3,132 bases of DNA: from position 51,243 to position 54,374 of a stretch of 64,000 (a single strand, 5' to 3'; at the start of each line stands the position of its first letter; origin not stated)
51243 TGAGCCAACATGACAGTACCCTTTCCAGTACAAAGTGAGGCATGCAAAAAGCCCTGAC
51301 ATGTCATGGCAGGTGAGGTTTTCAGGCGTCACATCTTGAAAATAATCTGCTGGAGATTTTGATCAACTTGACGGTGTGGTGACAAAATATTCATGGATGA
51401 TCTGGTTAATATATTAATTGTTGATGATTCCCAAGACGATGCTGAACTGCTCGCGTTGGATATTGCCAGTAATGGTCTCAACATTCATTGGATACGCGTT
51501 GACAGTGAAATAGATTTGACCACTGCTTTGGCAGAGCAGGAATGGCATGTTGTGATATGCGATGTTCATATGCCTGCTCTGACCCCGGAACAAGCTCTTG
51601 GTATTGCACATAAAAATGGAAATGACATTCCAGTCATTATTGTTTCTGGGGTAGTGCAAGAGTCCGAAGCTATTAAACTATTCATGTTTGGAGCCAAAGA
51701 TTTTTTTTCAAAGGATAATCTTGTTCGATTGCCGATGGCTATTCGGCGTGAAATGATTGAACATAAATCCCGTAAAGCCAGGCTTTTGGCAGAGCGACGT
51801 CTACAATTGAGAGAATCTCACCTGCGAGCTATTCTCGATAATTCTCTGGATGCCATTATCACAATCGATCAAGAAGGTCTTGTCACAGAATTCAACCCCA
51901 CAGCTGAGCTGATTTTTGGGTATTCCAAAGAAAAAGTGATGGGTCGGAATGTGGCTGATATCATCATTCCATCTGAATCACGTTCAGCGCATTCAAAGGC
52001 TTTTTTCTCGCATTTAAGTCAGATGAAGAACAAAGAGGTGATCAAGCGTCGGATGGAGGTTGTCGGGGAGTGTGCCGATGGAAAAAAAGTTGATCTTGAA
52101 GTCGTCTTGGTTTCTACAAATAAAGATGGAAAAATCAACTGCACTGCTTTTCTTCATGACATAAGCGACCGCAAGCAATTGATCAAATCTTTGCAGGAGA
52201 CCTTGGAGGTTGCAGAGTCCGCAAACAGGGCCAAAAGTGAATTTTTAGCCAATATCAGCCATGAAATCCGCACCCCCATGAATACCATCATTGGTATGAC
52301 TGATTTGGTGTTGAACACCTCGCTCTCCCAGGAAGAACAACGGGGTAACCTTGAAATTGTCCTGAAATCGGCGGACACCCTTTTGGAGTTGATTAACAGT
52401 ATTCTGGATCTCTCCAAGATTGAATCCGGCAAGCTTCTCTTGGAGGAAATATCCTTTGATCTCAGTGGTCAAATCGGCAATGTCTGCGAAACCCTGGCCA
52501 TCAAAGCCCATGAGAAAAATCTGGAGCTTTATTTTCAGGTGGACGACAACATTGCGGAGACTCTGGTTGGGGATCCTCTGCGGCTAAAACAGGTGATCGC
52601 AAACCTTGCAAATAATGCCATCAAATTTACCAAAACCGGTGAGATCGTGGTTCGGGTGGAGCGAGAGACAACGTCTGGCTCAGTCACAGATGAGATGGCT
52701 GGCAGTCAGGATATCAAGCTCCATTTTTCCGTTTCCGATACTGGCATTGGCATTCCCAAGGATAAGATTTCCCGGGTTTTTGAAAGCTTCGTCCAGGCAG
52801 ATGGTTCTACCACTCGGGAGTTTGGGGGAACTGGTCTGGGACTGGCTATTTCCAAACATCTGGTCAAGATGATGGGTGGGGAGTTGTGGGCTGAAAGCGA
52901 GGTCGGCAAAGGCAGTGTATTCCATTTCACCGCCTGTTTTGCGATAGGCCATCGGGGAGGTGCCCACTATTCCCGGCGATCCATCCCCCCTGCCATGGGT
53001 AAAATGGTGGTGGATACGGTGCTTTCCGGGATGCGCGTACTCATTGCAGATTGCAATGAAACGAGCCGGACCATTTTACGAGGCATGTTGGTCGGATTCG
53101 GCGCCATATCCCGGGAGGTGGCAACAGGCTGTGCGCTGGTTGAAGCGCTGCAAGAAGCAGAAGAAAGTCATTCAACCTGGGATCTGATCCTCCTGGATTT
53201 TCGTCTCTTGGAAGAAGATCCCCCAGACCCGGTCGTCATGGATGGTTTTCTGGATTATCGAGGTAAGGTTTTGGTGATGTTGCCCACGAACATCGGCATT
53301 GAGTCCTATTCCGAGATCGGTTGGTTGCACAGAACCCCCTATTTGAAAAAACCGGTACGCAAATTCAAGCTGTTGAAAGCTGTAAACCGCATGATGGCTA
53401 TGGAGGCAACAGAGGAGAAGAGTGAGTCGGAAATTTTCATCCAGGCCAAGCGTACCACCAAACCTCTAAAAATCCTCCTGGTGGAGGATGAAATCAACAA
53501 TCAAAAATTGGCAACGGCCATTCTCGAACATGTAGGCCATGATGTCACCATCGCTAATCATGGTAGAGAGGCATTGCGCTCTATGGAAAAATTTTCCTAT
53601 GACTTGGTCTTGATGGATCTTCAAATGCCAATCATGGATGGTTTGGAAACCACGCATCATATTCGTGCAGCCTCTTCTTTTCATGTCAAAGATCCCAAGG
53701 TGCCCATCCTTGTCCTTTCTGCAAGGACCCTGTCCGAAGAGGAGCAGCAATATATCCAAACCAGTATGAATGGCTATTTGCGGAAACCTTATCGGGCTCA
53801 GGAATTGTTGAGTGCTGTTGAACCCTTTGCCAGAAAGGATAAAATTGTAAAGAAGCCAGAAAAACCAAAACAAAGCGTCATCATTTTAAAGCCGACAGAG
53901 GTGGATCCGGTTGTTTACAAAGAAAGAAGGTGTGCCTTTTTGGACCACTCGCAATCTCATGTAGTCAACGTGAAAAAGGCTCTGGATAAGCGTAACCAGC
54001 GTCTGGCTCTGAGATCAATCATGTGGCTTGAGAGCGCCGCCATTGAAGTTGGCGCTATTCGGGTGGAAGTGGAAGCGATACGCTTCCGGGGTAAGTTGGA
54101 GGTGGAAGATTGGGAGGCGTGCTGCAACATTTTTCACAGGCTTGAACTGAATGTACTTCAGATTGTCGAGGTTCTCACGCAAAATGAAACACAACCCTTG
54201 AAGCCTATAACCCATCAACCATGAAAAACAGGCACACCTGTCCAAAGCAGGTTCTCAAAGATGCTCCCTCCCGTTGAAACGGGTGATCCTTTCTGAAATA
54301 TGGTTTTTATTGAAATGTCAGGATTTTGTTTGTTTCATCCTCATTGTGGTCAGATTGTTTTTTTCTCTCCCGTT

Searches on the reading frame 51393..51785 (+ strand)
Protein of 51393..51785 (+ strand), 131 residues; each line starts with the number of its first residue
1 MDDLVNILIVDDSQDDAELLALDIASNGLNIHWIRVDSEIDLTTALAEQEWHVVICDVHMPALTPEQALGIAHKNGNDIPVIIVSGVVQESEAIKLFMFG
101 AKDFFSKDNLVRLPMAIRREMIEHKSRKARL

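Call 89: search_protein_families(library=pfam, proteins=[window:51393-51785:+], max_evalue=1)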
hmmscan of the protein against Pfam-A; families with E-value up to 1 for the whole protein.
seq(131 aa): 2 families
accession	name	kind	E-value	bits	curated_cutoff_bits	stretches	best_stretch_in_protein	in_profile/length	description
PF00072.30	Response_reg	-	4.6e-12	46.5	30.2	1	7-108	1-100/111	Response regulator receiver domain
PF12165.13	Alfin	-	0.15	12.3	21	1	46-113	43-111/127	Alfin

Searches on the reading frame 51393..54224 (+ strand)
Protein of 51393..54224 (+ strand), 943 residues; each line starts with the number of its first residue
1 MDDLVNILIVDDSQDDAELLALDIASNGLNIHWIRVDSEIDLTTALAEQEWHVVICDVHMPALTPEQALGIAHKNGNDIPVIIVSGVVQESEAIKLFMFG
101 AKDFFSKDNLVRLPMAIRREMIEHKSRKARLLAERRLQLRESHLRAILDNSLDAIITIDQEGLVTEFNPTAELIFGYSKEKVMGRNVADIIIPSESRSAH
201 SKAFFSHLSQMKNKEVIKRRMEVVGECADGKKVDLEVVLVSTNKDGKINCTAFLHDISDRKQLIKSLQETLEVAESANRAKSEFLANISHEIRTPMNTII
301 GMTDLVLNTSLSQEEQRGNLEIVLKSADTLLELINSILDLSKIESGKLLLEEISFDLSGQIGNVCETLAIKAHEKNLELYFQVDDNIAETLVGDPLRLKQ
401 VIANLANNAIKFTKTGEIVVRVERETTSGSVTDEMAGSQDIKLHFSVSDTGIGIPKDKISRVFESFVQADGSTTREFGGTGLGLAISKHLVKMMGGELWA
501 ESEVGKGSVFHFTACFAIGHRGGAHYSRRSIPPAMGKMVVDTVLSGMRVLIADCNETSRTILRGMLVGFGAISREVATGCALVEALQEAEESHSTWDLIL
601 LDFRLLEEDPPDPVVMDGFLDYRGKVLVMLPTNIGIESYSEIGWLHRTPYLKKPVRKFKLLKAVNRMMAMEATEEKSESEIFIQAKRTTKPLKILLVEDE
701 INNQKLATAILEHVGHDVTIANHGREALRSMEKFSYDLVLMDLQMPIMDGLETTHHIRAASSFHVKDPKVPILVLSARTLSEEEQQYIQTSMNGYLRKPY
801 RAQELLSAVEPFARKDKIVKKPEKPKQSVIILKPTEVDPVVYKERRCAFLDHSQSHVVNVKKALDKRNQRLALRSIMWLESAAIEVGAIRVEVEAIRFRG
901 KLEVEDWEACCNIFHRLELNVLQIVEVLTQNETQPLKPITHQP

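Call 15: search_protein_families(library=pfam, proteins=[window:51393-54224:+], max_evalue=0.001)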
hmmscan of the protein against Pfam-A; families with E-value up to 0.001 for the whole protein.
window:51393-54224:+ (943 aa): 8 families
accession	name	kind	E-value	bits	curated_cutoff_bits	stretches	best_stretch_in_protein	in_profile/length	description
PF00072.30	Response_reg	-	6.6e-38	129.7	30.2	2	694-810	1-111/111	Response regulator receiver domain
PF02518.31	HATPase_c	-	1.1e-29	103.6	26.4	1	393-514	1-107/111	Histidine kinase-, DNA gyrase B-, and HSP90-like ATPase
PF00512.31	HisKA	-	6.3e-20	71.4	26.9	1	280-346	1-66/66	His Kinase A (phospho-acceptor) domain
PF00989.32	PAS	-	1.3e-13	51.4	22.6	1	143-257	2-113/113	PAS fold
PF13426.13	PAS_9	-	2.9e-11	44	27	1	153-259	2-103/103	PAS domain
PF13188.13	PAS_8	-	2.9e-07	30.6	21.8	1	143-189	2-49/65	PAS domain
PF08448.16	PAS_4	-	7.5e-06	26.6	23.1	1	148-262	1-110/110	PAS fold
PF24820.1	Diguanyl_cycl_sensor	-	1.4e-05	25.4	28.1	1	153-239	7-93/109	Diguanylate cyclase-like sensor domain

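Call 67: search_protein_families(library=padloc, proteins=[window:51393-54224:+], max_evalue=0.001)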
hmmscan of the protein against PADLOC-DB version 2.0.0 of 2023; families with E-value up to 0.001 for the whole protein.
window:51393-54224:+ (943 aa): 4 families
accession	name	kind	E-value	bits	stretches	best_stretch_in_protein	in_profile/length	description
PDLC00405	SduA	-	2.3e-09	35.2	1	692-783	7-101/323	DUF4263 domain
PDLC04726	PDC-M60C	-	1.5e-08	31.9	1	692-755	1-67/407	-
PDLC04725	PDC-M60B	-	4.6e-06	24.6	1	692-750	4-64/158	-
PDLC04055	PD-T4-6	-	5.4e-05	20.1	1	667-816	338-486/496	-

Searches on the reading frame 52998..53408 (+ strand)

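Call 89: search_protein_families(library=pfam, proteins=[window:52998-53408:+], max_evalue=1)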
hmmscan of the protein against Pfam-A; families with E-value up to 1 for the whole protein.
seq(137 aa): 1 family
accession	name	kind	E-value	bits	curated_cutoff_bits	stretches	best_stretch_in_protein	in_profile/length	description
PF00072.30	Response_reg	-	0.018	15.6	30.2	1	14-71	1-53/111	Response regulator receiver domain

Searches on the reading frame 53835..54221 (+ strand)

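Call 89: search_protein_families(library=pfam, proteins=[window:53835-54221:+], max_evalue=1)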
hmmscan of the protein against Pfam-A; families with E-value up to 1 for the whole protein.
seq(129 aa): 1 family
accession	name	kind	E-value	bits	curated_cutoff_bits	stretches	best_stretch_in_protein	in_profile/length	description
PF03636.21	Glyco_hydro_65N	-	0.15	12.2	26.6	1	51-92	112-153/233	Glycosyl hydrolase family 65, N-terminal domain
